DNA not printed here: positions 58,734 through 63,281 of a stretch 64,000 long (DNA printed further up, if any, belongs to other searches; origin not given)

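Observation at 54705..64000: Variant hmu operon: PepSY-TM and a calycin-like lipoprotein replace hmuY ahead of hmuRSTU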

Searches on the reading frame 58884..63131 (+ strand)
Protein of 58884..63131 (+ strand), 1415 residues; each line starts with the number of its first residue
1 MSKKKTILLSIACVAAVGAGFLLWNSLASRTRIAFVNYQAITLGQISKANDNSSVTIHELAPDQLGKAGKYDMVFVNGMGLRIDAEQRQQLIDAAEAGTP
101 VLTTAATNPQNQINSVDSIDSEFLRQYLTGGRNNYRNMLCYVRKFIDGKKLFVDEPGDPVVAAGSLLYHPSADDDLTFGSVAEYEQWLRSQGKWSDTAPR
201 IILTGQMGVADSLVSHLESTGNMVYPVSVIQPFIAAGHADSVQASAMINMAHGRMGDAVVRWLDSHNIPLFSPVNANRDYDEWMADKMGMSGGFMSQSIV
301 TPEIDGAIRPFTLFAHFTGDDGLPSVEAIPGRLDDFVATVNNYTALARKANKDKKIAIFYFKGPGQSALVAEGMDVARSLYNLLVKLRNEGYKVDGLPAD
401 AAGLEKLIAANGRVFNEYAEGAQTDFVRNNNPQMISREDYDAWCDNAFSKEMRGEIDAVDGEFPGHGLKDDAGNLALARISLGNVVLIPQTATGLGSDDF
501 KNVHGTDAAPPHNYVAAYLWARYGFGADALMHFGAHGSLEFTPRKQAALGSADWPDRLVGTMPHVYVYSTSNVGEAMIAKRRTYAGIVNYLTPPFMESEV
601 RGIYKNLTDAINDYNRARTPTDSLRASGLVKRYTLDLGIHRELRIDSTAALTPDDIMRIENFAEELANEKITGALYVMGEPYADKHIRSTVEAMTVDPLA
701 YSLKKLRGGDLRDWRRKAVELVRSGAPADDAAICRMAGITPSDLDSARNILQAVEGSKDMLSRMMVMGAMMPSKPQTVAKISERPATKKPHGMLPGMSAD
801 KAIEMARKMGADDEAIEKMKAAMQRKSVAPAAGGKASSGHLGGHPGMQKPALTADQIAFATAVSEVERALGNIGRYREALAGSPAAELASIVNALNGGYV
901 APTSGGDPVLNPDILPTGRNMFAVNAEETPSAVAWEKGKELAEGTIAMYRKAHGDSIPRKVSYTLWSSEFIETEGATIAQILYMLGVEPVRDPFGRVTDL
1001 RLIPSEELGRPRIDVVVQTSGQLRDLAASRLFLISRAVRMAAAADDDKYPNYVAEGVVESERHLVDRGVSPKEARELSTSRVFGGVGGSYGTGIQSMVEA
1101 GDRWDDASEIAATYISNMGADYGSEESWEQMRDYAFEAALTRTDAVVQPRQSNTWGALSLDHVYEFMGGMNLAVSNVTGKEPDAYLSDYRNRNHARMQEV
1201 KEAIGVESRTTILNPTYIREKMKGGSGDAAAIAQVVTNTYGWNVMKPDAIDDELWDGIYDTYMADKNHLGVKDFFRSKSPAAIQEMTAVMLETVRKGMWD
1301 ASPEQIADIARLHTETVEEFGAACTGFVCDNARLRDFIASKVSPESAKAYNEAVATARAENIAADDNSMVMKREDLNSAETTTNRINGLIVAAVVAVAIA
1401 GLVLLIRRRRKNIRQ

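Call 5: search_protein_families(library=pfam, proteins=[window:58884-63131:+], max_evalue=0.01)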
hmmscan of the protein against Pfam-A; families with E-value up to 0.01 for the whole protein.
window:58884-63131:+ (1415 aa): 1 family
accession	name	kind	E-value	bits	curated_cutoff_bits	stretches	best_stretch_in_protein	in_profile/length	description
PF02514.21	CobN-Mg_chel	-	4.1e-288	959.1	24.5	1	127-1305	3-1089/1090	CobN/Magnesium Chelatase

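Call 6: search_protein_families(library=ncbifam, proteins=[window:58884-63131:+], max_evalue=0.01)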
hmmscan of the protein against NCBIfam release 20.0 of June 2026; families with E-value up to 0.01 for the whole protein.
window:58884-63131:+ (1415 aa): 9 families
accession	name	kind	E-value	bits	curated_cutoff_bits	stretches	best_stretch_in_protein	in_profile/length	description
NF004644.0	PRK05989.2-2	equivalog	3.1e-178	595.1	1248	2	885-1409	760-1281/1289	cobaltochelatase subunit CobN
NF004645.0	PRK05989.2-3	equivalog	1.1e-173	579.7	1619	2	861-1375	969-1491/1597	cobaltochelatase subunit CobN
TIGR02025.1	BchH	equivalog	4.1e-168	561.3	829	2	884-1317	844-1265/1271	magnesium chelatase subunit H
NF009140.0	PRK12493.1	equivalog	6.1e-159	531.2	1300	2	886-1315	887-1301/1313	magnesium chelatase subunit H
TIGR02257.1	cobalto_cobN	equivalog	3.4e-140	469.1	822.05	2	875-1315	802-1223/1226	cobaltochelatase subunit CobN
NF009942.0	PRK13405.1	equivalog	3.1e-123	412.6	1166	2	885-1311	818-1229/1245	magnesium chelatase subunit H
NF004646.0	PRK05989.2-4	equivalog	8e-118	394.5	1468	2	256-1312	260-1232/1277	cobaltochelatase subunit CobN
NF008973.0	PRK12321.1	equivalog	1.4e-111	374.1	1235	2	879-1311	689-1099/1105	cobaltochelatase subunit CobN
NF004643.0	PRK05989.2-1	equivalog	1.6e-98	330.9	1926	2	886-1316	738-1153/1184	cobaltochelatase subunit CobN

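Call 21: find_related_loci(query=window:58884-63131:+, collection=genome_contigs, flank=10000)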
Query window:58884-63131:+ (1415 aa) in genome_contigs; peptide patterns used: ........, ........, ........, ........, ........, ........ (x = any residue, [..] = any of these).
511 stretches matched a pattern; 503 encode a relative of the query (tblastn E <= 1e-3); the best 80 are kept; 80 distinct loci.
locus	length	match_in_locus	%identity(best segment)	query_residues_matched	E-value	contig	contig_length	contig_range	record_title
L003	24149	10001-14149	80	1-1388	0e+0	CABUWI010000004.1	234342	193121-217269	MAG TPA_asm: uncultured Porphyromonadaceae bacterium isolate MGYG-HGUT-04432 genome assembly, contig: GUT_GENOME274372_4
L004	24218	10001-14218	77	1-1412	0e+0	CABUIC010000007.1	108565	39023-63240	MAG TPA_asm: uncultured Porphyromonadaceae bacterium isolate MGYG-HGUT-04026 genome assembly, contig: GUT_GENOME254197_7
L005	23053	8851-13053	76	7-1412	0e+0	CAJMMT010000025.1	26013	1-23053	TPA_asm: uncultured bacterium isolate ERR1190883-bin.3 genome assembly, contig: NODE_2222_length_26013_cov_10.841475, wh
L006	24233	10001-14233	77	1-1414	0e+0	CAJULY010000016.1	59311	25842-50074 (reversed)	MAG TPA_asm: uncultured Muribaculaceae bacterium isolate MGBC158032 genome assembly, contig: MGBC158032.16, whole genome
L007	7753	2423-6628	75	1-1410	0e+0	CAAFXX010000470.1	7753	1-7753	MAG TPA_asm: Bacteroidales bacterium, isolate HGM05245, WGS project CAAFXX010000000 data, contig: SRS475658_68_k119_1625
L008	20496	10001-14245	76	1-1415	0e+0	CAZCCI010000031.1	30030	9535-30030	MAG TPA_asm: uncultured Staphylococcus sp. isolate SRP350583_co1_586 genome assembly, contig: NODE_2458_length_30030_cov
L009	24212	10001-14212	75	1-1412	0e+0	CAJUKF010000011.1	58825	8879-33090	MAG TPA_asm: uncultured Muribaculaceae bacterium isolate MGBC159997 genome assembly, contig: MGBC159997.11, whole genome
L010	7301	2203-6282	77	22-1387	0e+0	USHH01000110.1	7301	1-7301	uncultured Bacteroidales bacterium isolate UMGS1714 genome assembly, contig: NODE_5510_length_7301_cov_4.864201, whole g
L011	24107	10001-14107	76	12-1387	0e+0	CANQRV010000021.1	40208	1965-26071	MAG: uncultured Muribaculaceae bacterium isolate Lapin-022__bin49 genome assembly, contig: Lapin-022__NODE_924_length_40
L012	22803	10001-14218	83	1-1412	0e+0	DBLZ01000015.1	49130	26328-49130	MAG TPA_asm: Prevotellaceae bacterium UBA711 UBA711_contig_38, whole genome shotgun sequence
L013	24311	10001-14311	72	3-1412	0e+0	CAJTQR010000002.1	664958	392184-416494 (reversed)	MAG TPA_asm: uncultured Duncaniella sp. isolate MGBC106904 genome assembly, contig: MGBC106904.2, whole genome shotgun s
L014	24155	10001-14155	73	4-1387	0e+0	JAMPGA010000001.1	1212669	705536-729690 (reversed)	MAG: Muribaculaceae bacterium isolate NALB_7863_17 Scaffold_#1__SCF_001__1211058_bp, whole genome shotgun sequence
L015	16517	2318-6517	73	1-1413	0e+0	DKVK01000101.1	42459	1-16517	MAG TPA_asm: Porphyromonadaceae bacterium UBA7180 UBA7180_contig_5454, whole genome shotgun sequence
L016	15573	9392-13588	73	1-1388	0e+0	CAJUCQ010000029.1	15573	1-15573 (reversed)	MAG TPA_asm: uncultured Muribaculaceae bacterium isolate MGBC117087 genome assembly, contig: MGBC117087.29, whole genome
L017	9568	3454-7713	72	3-1411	0e+0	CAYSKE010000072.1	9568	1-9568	MAG TPA_asm: uncultured Muribaculaceae bacterium isolate SRP199465_co1_333 genome assembly, contig: NODE_20713_length_95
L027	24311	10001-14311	69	2-1411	0e+0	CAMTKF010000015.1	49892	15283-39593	MAG TPA_asm: uncultured Bacteroidales bacterium isolate SRR12464003_bin.8_metawrap_v1.3_MAG genome assembly, contig: NOD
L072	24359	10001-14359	58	3-1413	0e+0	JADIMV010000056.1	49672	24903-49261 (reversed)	MAG: Candidatus Aphodosoma intestinipullorum isolate 3924 E1M07__C127147_L49672_SRR9113726, whole genome shotgun sequenc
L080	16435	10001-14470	55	3-1415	0e+0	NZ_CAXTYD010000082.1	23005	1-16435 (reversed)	Phocaeicola vulgatus ATCC 8482 isolate CC00081 CC00081_82_NODE_82_length_23005_cov_72.711488, whole genome shotgun seque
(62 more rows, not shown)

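Call 26: search_protein_families(library=pfam, proteins=[L013:6893-7360:+, L013:7392-8054:+, L027:6577-7407:+, L027:7407-8045:+, L080:6650-7117:+, L080:7119-7781:+, L072:5676-6590:+, L072:6616-7329:+], max_evalue=0.01)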
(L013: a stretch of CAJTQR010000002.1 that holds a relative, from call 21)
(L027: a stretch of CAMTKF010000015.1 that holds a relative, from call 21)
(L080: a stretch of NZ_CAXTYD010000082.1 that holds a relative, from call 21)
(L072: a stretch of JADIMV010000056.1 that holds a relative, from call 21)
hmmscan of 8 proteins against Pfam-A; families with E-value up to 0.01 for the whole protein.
L013:6893-7360:+ (155 aa): 1 family
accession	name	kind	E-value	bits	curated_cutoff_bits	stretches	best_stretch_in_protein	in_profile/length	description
PF13944.12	Calycin_like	-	3.3e-09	37.5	30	1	36-147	2-121/124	Calycin-like beta-barrel domain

L013:7392-8054:+ (220 aa): 1 family
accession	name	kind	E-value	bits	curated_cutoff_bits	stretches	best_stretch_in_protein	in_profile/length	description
PF14064.11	HmuY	-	2.4e-36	125.7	27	1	61-214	1-157/157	HmuY protein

L027:6577-7407:+ (276 aa): 1 family
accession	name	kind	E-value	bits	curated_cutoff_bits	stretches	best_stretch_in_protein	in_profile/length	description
PF13944.12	Calycin_like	-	5e-14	53.1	30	2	34-139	2-112/124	Calycin-like beta-barrel domain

L027:7407-8045:+ (212 aa): 1 family
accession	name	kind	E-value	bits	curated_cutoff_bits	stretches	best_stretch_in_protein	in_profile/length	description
PF14064.11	HmuY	-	5e-29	101.9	27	1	57-208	1-157/157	HmuY protein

L080:6650-7117:+ (155 aa): 1 family
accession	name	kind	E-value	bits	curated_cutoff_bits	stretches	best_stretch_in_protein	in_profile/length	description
PF13944.12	Calycin_like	-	1.7e-24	86.9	30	1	36-154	1-124/124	Calycin-like beta-barrel domain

L080:7119-7781:+ (220 aa): 1 family
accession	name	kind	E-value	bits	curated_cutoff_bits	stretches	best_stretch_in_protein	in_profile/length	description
PF14064.11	HmuY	-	1.6e-41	142.5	27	1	60-214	1-157/157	HmuY protein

L072:5676-6590:+ (304 aa): 1 family
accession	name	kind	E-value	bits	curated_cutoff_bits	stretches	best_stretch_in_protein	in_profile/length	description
PF13944.12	Calycin_like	-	4.6e-25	88.7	30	2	189-302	2-122/124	Calycin-like beta-barrel domain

L072:6616-7329:+ (237 aa): 1 family
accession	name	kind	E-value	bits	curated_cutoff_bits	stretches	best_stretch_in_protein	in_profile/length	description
PF14064.11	HmuY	-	8.7e-36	123.8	27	1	79-234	2-157/157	HmuY protein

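Call 55: find_related_loci(query=L080:9998-14473:+, collection=genome_contigs, flank=8000)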
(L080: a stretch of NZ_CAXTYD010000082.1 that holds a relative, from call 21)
Query L080:9998-14473:+ (1491 aa) in genome_contigs; peptide patterns used: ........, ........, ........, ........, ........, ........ (x = any residue, [..] = any of these).
96 stretches matched a pattern; 69 encode a relative of the query (tblastn E <= 1e-3); 63 distinct loci.
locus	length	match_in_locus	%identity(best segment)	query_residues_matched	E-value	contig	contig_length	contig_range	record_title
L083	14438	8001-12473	100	1-1491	0e+0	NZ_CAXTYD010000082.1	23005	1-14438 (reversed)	Phocaeicola vulgatus ATCC 8482 isolate CC00081 CC00081_82_NODE_82_length_23005_cov_72.711488, whole genome shotgun seque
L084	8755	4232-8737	75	1-1489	0e+0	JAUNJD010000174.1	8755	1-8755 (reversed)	MAG: Bacteroides sp. isolate S29M_St_41 NODE_2972_length_8755_cov_12.088851, whole genome shotgun sequence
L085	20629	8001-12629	74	1-1491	0e+0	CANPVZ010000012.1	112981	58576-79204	MAG: uncultured Phocaeicola sp. isolate Lapin-001__bin39 genome assembly, contig: Lapin-001__NODE_226_length_112981_cov_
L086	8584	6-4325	76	12-1464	0e+0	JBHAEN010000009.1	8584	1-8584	MAG: Bacteroides sp. isolate Meta-D_MAG_20 Meta-D__11598, whole genome shotgun sequence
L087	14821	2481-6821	73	1-1463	0e+0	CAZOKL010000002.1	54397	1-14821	MAG TPA_asm: uncultured Bacteroides sp. isolate SRP141132_co2_51 genome assembly, contig: NODE_170_length_54397_cov_14.2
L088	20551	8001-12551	70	1-1491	0e+0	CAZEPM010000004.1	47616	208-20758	MAG TPA_asm: uncultured Bacteroides sp. isolate SRP141132_co3_15 genome assembly, contig: NODE_381_length_47616_cov_15.9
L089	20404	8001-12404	72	3-1488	0e+0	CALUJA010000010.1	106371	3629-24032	MAG: uncultured Phocaeicola sp. isolate BRZ_R__bin125 genome assembly, contig: BRZ_R__NODE_261_length_106371_cov_16.3228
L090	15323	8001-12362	70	1-1488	0e+0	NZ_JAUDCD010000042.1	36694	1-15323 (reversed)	Bacteroides gallinaceum strain ET474 ET474_scaffold_42, whole genome shotgun sequence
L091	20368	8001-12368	72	3-1476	0e+0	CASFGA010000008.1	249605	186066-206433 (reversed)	uncultured Bacteroides sp. isolate A85_L1_320320_idba_bin.75 genome assembly, contig: A85_L1_320320_idba_bin.75.fa_scaff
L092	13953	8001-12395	70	5-1491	0e+0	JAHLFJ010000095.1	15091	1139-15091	MAG: Candidatus Phocaeicola excrementipullorum isolate 8470 D5M67__C249112_L15091, whole genome shotgun sequence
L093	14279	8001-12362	69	1-1488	0e+0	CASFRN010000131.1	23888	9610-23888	uncultured Bacteroides sp. isolate SI.B2.metabat-bins.82 genome assembly, contig: SI.B2.metabat-bins.82.fa_k141_315562,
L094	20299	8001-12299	68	9-1489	0e+0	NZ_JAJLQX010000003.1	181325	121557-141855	Phocaeicola oris strain 14-104 NODE_3_length_181325_cov_95.035354, whole genome shotgun sequence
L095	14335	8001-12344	68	1-1488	0e+0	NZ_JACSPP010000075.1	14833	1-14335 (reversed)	Phocaeicola intestinalis strain Sa1CVN1 NODE_75_length_14833_cov_17.393128, whole genome shotgun sequence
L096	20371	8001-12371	67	3-1486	0e+0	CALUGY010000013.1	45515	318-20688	MAG: uncultured Bacteroides sp. isolate E20__bin320 genome assembly, contig: E20__k127_9795145, whole genome shotgun seq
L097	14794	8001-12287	67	30-1489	0e+0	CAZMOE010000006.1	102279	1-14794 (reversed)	MAG TPA_asm: uncultured Prevotellaceae bacterium isolate SRP199465_co2_668 genome assembly, contig: NODE_262_length_1022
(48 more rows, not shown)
